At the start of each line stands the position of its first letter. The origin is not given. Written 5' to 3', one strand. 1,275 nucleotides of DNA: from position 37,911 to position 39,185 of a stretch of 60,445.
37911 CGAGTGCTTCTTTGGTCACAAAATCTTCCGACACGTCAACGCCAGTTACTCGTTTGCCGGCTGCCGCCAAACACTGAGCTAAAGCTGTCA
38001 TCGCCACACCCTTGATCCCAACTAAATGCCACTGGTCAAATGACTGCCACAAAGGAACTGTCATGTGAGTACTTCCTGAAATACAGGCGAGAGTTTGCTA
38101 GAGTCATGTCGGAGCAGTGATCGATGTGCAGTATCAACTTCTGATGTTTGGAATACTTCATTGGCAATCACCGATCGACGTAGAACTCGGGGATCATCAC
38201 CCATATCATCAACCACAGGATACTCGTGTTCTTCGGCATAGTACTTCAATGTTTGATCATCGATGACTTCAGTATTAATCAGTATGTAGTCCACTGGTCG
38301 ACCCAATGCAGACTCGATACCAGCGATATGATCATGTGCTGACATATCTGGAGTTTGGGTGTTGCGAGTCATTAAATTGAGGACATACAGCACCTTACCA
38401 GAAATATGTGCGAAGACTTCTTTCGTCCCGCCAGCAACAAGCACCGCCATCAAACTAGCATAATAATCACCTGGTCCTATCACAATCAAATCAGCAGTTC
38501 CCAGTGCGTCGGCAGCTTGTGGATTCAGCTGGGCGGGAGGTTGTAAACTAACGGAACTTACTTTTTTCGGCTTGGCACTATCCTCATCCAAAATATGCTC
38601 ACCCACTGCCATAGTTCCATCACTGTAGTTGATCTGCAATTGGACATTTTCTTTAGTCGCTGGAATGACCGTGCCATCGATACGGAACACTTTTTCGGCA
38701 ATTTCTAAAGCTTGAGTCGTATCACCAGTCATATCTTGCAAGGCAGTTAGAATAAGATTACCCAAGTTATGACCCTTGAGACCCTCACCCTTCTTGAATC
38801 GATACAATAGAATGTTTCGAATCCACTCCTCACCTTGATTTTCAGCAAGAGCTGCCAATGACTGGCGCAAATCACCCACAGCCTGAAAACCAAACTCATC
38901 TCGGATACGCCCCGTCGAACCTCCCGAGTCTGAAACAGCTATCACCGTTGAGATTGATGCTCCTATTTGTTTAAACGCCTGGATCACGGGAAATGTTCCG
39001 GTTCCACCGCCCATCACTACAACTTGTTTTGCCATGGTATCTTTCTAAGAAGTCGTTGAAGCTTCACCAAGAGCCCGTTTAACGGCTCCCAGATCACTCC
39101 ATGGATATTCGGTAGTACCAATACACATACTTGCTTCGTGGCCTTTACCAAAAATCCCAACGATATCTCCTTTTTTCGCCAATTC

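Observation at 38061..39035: YvcK/GlmR embedded in the peptidoglycan precursor operon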

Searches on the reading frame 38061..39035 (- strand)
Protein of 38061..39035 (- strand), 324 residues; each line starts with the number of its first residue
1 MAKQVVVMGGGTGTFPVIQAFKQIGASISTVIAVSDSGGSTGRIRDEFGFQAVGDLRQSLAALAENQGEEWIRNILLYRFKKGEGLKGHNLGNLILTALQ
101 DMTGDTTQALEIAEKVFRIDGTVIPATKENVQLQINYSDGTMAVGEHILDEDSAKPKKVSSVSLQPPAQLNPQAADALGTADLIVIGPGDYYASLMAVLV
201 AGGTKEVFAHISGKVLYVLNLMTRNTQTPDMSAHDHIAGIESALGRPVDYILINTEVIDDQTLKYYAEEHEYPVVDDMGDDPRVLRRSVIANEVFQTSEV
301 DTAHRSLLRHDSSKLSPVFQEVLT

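Call 5: search_protein_families(library=pfam, proteins=[window:38061-39035:-])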
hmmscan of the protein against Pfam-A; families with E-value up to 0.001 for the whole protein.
window:38061-39035:- (324 aa): 1 family
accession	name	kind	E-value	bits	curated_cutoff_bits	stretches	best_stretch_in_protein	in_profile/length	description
PF01933.23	CofD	-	2.7e-71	240.5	30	1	5-291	1-286/290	2-phospho-L-lactate transferase CofD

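Call 6: search_protein_families(library=ncbifam, proteins=[window:38061-39035:-], max_evalue=0.01)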
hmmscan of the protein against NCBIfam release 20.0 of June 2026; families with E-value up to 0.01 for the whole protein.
window:38061-39035:- (324 aa): 3 families
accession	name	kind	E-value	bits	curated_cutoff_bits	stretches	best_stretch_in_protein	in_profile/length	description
TIGR01826.1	CofD_related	subfamily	9.4e-75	251.9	196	1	5-323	1-309/310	uridine diphosphate-N-acetylglucosamine-binding protein YvcK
TIGR04357.1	CofD_rel_GAK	hypoth_equivalog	2.9e-25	89.4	340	2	86-294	133-353/368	GAK system CofD-like protein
TIGR01819.1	F420_cofD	equivalog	0.00016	20.8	257.45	1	107-210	111-218/301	2-phospho-L-lactate transferase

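Call 8: find_related_loci(query=window:38061-39035:-, collection=genome_contigs, flank=10000)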
Query window:38061-39035:- (324 aa) in genome_contigs; peptide patterns used: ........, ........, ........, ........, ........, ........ (x = any residue, [..] = any of these).
70 stretches matched a pattern, but none encodes a relative of the query by tblastn (E <= 1e-3).

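Call 9: find_homologous_proteins(query=window:38061-39035:-)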
Query window:38061-39035:- (324 aa): 5055 proteins with E <= 0.001 among 8000 candidates; the best 120 are listed.
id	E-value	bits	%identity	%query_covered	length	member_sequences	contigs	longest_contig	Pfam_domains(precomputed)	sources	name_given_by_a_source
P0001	9.1e-208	707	100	100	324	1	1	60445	PF01933.24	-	-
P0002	1.9e-141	489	68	99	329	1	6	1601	PF01933.24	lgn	-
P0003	2.1e-140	485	68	100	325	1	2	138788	PF01933.24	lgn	-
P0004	5.7e-140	484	69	99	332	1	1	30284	PF01933.24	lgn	-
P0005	6.6e-140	484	71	99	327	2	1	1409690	PF01933.24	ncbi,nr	ncbi:MAG TPA: gluconeogenesis factor YvcK family protein [Vitreimonas sp.]|nr:gluconeogenesis factor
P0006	1.7e-139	482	69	99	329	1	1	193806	PF01933.24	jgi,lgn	-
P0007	8.3e-138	477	67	99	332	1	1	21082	PF01933.24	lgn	-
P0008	3.4e-137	475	67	99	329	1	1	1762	PF01933.24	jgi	jgi:uncharacterized cofD-like protein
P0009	2.4e-136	472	67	99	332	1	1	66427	PF01933.24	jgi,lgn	-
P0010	1.1e-135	470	67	100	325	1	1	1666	PF01933.24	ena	-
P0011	5.8e-135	467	66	99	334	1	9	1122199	PF01933.24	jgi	jgi:uncharacterized cofD-like protein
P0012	6.4e-135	467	67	99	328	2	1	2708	PF01933.24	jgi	jgi:uncharacterized cofD-like protein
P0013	7.6e-135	467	66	99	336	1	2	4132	PF01933.24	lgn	-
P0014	8.2e-135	467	65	99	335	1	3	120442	PF01933.24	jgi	jgi:uncharacterized cofD-like protein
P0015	1.6e-134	466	66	99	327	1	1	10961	PF01933.24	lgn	-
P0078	2.1e-125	436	61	99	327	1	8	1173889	PF01933.24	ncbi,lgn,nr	ncbi:MAG: gluconeogenesis factor [Patescibacteria group bacterium]|nr:MAG: gluconeogenesis factor [P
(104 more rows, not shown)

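Call 10: find_encoding_contigs(protein=P0005, flank=10000, max_places=2)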
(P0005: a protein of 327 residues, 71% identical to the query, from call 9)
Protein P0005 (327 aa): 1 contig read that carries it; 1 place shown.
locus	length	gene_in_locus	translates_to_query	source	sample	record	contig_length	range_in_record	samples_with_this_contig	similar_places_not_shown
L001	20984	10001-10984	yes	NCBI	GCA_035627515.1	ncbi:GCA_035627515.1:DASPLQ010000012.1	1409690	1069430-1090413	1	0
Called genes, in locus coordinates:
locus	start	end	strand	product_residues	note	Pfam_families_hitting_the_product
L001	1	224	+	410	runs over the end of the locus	-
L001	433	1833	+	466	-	PF28494:GlyRS_ins_1 (weak), PF00587:tRNA-synt_2b (weak), PF03129:HGTP_anticodon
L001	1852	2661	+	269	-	-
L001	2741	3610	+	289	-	-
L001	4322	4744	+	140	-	PF02381:MraZ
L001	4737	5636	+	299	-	PF01795:Methyltransf_5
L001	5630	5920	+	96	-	-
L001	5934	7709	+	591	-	PF03717:PBP_dimer, PF00905:Transpeptidase, PF13354:Beta-lactamase2 (weak)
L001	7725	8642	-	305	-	-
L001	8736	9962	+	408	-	PF08245:Mur_ligase_M, PF02875:Mur_ligase_C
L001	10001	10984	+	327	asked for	PF01933:CofD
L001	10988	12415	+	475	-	PF01225:Mur_ligase, PF08245:Mur_ligase_M, PF02875:Mur_ligase_C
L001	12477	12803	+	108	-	-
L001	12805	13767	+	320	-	PF01565:FAD_binding_4, PF02873:MurB_C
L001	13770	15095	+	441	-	PF00275:EPSP_synthase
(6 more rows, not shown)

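Call 11: find_encoding_contigs(protein=P0078, flank=10000, max_places=2)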
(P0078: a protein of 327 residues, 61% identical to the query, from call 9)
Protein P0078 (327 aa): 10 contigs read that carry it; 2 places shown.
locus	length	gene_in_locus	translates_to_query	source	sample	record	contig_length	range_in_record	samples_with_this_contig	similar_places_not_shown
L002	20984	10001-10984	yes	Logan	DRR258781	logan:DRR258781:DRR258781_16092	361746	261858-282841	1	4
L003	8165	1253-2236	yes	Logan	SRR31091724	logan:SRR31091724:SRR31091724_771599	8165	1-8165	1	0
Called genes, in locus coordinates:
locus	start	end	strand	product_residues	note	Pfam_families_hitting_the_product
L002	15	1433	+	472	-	PF28494:GlyRS_ins_1, PF00587:tRNA-synt_2b, PF03129:HGTP_anticodon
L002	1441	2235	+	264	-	-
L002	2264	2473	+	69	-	-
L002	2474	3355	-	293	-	PF00483:NTP_transferase, PF12804:NTP_transf_3 (faint)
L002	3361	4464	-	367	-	PF01063:Aminotran_4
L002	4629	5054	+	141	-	PF02381:MraZ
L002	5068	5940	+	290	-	PF01795:Methyltransf_5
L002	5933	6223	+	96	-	-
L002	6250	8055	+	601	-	PF03717:PBP_dimer, PF00905:Transpeptidase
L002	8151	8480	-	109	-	-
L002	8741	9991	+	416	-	PF08245:Mur_ligase_M, PF02875:Mur_ligase_C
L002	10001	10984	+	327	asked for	PF01933:CofD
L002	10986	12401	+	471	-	PF01225:Mur_ligase, PF08245:Mur_ligase_M, PF02875:Mur_ligase_C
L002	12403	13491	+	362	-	PF01565:FAD_binding_4, PF02873:MurB_C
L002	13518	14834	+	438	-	PF00275:EPSP_synthase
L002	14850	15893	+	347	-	PF00953:Glycos_transf_4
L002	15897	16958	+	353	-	PF01098:FTSW_RODA_SPOVE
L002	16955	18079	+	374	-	PF03033:Glyco_transf_28, PF04101:Glyco_tran_28_C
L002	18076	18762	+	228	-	-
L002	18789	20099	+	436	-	PF02491:SHS2_FTSA, PF11104:PilM_2 (weak), PF14450:FtsA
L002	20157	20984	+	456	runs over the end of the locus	PF00091:Tubulin, PF12327:FtsZ_C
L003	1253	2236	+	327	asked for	PF01933:CofD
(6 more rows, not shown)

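Call 13: find_encoding_contigs(protein=P0001, flank=10000, max_places=3)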
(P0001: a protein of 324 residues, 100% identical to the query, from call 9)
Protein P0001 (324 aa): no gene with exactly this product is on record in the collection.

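Call 14: find_related_loci(query=A1, collection=genome_contigs, flank=10000)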
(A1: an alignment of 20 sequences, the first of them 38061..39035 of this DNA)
Query A1 (324 aa) in genome_contigs; peptide patterns used: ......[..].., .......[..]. (x = any residue, [..] = any of these).
600 stretches matched a pattern (row limit reached: there are more); 497 encode a relative of the query (tblastn E <= 1e-3); the best 80 are kept; 80 distinct loci.
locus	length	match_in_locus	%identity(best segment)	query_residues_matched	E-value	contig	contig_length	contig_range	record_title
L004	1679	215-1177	66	3-323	1e-154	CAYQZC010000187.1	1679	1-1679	MAG TPA_asm: uncultured Pseudomonadales bacterium isolate SRP292972_co1_124 genome assembly, contig: NODE_30493_length_1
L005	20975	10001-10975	65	1-323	1e-140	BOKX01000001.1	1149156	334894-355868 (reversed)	Patescibacteria group bacterium BroJett032 DNA, sequence1, whole genome shotgun sequence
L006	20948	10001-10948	63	1-315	3e-134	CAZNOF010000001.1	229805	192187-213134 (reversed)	MAG TPA_asm: uncultured Pseudomonadales bacterium isolate SRP170004_co1_5 genome assembly, contig: NODE_50_length_229805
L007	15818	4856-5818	61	3-323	1e-133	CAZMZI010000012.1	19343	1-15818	MAG TPA_asm: uncultured Pseudomonadales bacterium isolate SRP192515_co1_162 genome assembly, contig: NODE_2648_length_19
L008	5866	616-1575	62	4-323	2e-133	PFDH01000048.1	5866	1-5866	MAG: Candidatus Pacebacteria bacterium CG10_big_fil_rev_8_21_14_0_10_44_11 CG10_8_21_14_0.10_scaffold_16080_c, whole gen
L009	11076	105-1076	60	1-324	4e-133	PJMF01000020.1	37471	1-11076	MAG: Candidatus Paceibacterota bacterium isolate Amazon_FNV_2010_13_2_2 contig_75_31109856_length_37471_multi_5_in_1_out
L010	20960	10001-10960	61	4-323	4e-132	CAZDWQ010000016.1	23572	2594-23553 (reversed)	MAG TPA_asm: uncultured Pseudomonadales bacterium isolate SRP192515_co1_182 genome assembly, contig: NODE_1971_length_23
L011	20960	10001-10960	62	4-323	1e-131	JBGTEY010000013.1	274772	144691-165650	MAG: Patescibacteria group bacterium isolate JTS-RE179 k141_3005249, whole genome shotgun sequence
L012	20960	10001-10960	59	4-323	4e-131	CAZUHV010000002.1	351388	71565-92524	MAG TPA_asm: uncultured Pseudomonadales bacterium isolate binchicken_co277_32 genome assembly, contig: NODE_47_length_35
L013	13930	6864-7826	60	3-323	5e-130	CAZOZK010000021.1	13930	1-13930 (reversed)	MAG TPA_asm: uncultured Pseudomonadales bacterium isolate SRP107338_co1_182 genome assembly, contig: NODE_4764_length_13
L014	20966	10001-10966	60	3-323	1e-129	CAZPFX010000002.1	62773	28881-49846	MAG TPA_asm: uncultured Pseudomonadales bacterium isolate SRP118108_co5_543 genome assembly, contig: NODE_241_length_627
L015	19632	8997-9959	59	3-323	5e-130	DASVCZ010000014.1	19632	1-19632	MAG TPA_asm: Patescibacteria group bacterium isolate SMAG_U2020 k141_1401122, whole genome shotgun sequence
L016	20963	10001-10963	61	4-323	1e-129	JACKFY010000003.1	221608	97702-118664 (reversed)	MAG: Pseudomonadales bacterium isolate HK-STAS-PATE-17 HK-STAS-PATE-17_3, whole genome shotgun sequence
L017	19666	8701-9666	58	2-323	2e-128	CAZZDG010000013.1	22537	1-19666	MAG TPA_asm: uncultured Pseudomonadales bacterium isolate binchicken_co321_113 genome assembly, contig: NODE_858_length_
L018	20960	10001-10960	60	4-323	4e-127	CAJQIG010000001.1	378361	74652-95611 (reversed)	uncultured Patescibacteria group bacterium isolate 0.2_20180412_Bin_MAXBIN_228_sub_1 genome assembly, contig: c_00000000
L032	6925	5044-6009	51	2-323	4e-109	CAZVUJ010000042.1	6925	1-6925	MAG TPA_asm: uncultured Pseudomonadales bacterium isolate SRP192515_co2_107 genome assembly, contig: NODE_9752_length_69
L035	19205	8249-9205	51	5-323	3e-104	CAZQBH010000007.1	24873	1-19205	MAG TPA_asm: uncultured Pseudomonadales bacterium isolate SRP170004_co1_119 genome assembly, contig: NODE_3003_length_24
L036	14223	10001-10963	48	4-323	1e-102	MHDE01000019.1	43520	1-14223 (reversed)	MAG: Microgenomates group bacterium RIFCSPHIGHO2_01_FULL_45_11 rifcsphigho2_01_scaffold_2896, whole genome shotgun seque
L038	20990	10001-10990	47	1-323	4e-100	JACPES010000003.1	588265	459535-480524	MAG: Candidatus Collierbacteria bacterium isolate NC_groundwater_341_Ag_B-0.1um_44_45 GD18-4_B1_scaffold_863802, whole g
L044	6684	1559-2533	44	1-324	1e-92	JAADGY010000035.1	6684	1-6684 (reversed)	MAG: bacterium isolate M_MetaBat.148 contig-127_30925, whole genome shotgun sequence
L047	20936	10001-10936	46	4-316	3e-91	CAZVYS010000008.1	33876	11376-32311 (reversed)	MAG TPA_asm: uncultured Pseudomonadales bacterium isolate SRP077602_co2_364 genome assembly, contig: NODE_1920_length_33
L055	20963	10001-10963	43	3-323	5e-88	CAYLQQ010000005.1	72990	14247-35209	MAG TPA_asm: uncultured Pseudomonadales bacterium isolate SRP263991_co4_510 genome assembly, contig: NODE_252_length_729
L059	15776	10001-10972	43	3-323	1e-86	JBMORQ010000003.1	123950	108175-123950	MAG: Patescibacteria group bacterium isolate Betzabe_MAG184 MAG184_3, whole genome shotgun sequence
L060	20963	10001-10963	44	3-316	7e-86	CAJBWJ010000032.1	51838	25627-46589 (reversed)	uncultured bacterium isolate Loc080925-5-5m_bin-0562 genome assembly, contig: bin-0562:32/86, whole genome shotgun seque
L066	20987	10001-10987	43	3-324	2e-80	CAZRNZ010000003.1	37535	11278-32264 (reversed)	MAG TPA_asm: uncultured Candidatus Saccharibacteria bacterium isolate SRP344714_co2_230 genome assembly, contig: NODE_26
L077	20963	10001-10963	39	3-323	5e-73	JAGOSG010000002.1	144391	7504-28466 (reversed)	MAG: Candidatus Paceibacterota bacterium isolate Gw_Eff_bin_311 Gw_Eff_105_length_144391_cov_22.881627, whole genome sho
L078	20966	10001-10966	41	4-323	1e-72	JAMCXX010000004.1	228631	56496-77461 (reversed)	MAG: Patescibacteria group bacterium isolate FK_Sedi_B_Bin.386 NODE_42_length_228631_cov_9.9568, whole genome shotgun se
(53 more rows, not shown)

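Call 27: search_solved_structures(query=window:38061-39035:-, show_alignments=3)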
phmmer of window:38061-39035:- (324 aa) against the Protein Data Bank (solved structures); distinct sequences matched with E-value up to 0.001: 5.
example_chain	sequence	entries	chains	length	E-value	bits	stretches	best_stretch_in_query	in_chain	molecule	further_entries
2hzb_A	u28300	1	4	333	1.3e-48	169.1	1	3-317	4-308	Hypothetical UPF0052 protein BH3568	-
2o2z_A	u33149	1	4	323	1.6e-48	168.8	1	3-317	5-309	hypothetical protein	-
2ppv_A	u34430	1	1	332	3e-45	158.1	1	4-319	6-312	Uncharacterized protein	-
2p0y_A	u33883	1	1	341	1.1e-36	130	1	4-266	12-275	Hypothetical protein lp_0780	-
2q7x_A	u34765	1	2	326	1.1e-34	123.3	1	4-263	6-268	UPF0052 protein SP_1565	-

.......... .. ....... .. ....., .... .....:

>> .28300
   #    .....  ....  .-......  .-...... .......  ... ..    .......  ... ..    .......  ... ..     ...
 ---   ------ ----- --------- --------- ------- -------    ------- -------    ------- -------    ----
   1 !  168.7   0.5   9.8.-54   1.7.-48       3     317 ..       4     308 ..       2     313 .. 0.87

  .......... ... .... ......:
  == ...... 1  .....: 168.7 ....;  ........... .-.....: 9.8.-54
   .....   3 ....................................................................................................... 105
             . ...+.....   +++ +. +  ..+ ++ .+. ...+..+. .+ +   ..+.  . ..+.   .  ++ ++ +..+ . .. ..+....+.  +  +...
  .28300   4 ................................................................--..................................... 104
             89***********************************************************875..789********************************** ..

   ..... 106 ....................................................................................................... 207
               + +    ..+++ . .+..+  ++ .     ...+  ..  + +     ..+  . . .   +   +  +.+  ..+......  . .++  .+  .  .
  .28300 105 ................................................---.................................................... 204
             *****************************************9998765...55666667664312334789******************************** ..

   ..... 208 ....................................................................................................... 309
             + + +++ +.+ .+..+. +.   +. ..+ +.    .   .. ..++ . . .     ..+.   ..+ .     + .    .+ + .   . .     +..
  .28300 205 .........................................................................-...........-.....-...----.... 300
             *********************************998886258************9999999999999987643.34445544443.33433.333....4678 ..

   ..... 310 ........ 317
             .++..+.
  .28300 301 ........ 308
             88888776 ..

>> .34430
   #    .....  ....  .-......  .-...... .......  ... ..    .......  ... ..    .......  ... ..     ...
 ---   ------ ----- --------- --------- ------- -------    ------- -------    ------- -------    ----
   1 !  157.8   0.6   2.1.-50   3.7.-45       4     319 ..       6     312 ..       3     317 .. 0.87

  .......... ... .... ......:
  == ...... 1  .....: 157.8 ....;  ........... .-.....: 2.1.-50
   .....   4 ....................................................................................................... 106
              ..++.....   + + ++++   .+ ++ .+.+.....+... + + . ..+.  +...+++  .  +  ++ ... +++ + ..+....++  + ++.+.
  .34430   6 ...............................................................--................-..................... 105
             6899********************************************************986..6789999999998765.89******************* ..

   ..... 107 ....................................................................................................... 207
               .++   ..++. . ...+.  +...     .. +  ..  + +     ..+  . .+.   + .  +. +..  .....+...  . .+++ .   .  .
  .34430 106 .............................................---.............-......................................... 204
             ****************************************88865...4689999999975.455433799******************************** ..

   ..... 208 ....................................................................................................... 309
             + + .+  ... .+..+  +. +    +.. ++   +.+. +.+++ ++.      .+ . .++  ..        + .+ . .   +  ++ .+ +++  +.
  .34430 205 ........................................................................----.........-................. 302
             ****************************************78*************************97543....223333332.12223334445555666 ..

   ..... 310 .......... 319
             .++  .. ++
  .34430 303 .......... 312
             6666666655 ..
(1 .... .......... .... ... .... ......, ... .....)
